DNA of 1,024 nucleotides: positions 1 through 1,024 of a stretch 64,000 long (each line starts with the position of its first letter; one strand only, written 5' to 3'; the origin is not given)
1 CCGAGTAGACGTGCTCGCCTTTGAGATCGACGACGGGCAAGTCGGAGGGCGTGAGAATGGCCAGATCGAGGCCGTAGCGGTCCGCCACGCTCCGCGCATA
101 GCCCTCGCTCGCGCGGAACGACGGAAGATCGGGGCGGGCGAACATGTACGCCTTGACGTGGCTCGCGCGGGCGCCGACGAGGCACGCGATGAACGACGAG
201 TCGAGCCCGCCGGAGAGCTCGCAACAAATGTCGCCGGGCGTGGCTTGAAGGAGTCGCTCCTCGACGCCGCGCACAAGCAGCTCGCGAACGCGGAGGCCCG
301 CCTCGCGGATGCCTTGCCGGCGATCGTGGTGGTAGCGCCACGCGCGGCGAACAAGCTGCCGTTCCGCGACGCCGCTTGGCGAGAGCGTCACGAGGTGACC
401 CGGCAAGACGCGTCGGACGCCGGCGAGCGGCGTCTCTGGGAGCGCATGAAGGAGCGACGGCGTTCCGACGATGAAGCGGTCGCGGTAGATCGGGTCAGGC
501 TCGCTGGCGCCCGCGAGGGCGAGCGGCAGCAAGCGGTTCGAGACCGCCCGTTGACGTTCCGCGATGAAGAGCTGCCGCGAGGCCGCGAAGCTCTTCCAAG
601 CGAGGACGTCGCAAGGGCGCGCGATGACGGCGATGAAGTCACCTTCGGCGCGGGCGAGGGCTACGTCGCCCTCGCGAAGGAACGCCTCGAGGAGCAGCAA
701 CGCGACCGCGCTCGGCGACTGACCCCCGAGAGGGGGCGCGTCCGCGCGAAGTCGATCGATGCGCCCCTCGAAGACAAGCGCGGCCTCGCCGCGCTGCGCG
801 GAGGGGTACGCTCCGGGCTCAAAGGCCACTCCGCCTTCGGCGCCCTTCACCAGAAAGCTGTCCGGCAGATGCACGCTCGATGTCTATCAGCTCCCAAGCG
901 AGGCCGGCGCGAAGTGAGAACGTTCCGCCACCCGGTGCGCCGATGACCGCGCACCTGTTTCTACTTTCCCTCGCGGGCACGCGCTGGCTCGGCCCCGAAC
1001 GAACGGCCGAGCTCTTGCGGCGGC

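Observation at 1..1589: Partial lasso-peptide biosynthetic cluster at the window edge with divergent cyclase and B2-B1 order; no precursor gene visible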

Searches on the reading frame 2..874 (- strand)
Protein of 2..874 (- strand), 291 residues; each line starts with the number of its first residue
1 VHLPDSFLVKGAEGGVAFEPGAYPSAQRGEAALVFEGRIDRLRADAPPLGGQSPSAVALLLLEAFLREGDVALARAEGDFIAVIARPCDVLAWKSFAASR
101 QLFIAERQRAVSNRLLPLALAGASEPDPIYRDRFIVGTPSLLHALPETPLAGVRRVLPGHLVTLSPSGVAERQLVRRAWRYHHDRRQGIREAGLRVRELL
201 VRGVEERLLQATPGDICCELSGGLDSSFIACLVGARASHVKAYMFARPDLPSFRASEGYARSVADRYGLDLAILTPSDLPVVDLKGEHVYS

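Call 5: search_protein_families(library=pfam, proteins=[window:2-874:-], max_evalue=0.1)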
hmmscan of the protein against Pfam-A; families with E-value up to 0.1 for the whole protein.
seq(291 aa): 1 family
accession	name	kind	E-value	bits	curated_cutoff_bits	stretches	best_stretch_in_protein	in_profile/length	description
PF00733.27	Asn_synthase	-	4.1e-08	33.7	21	1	196-278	2-83/354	Asparagine synthase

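Call 6: search_protein_families(library=ncbifam, proteins=[window:2-874:-], max_evalue=0.1)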
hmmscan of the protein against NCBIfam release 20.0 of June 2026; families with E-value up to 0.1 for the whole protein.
seq(291 aa): 6 families
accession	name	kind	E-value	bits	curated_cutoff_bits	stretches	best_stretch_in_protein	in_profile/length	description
TIGR01536.1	asn_synth_AEB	equivalog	2.5e-11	43.3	267.1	1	144-272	191-311/517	asparagine synthase (glutamine-hydrolyzing)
NF033561.1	macrolact_Ik_Al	subfamily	8.5e-11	41.1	300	1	146-269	151-269/561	albusnodin/ikarugamycin family macrolactam cyclase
TIGR03104.1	trio_amidotrans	equivalog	9.5e-09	34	570.1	1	145-268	192-317/589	N-acetylglutaminylglutamine amidotransferase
NF033535.1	lass_lactam_cya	exception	1.4e-05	23.9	525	1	148-235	194-278/668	lasso peptide isopeptide bond-forming cyclase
TIGR03108.1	eps_aminotran_1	hypoth_equivalog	0.00071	18.4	816.9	1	148-270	195-314/628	XrtA/PEP-CTERM system amidotransferase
NF006949.0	PRK09431.1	equivalog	0.0011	17.6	499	1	157-236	176-250/554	asparagine synthase B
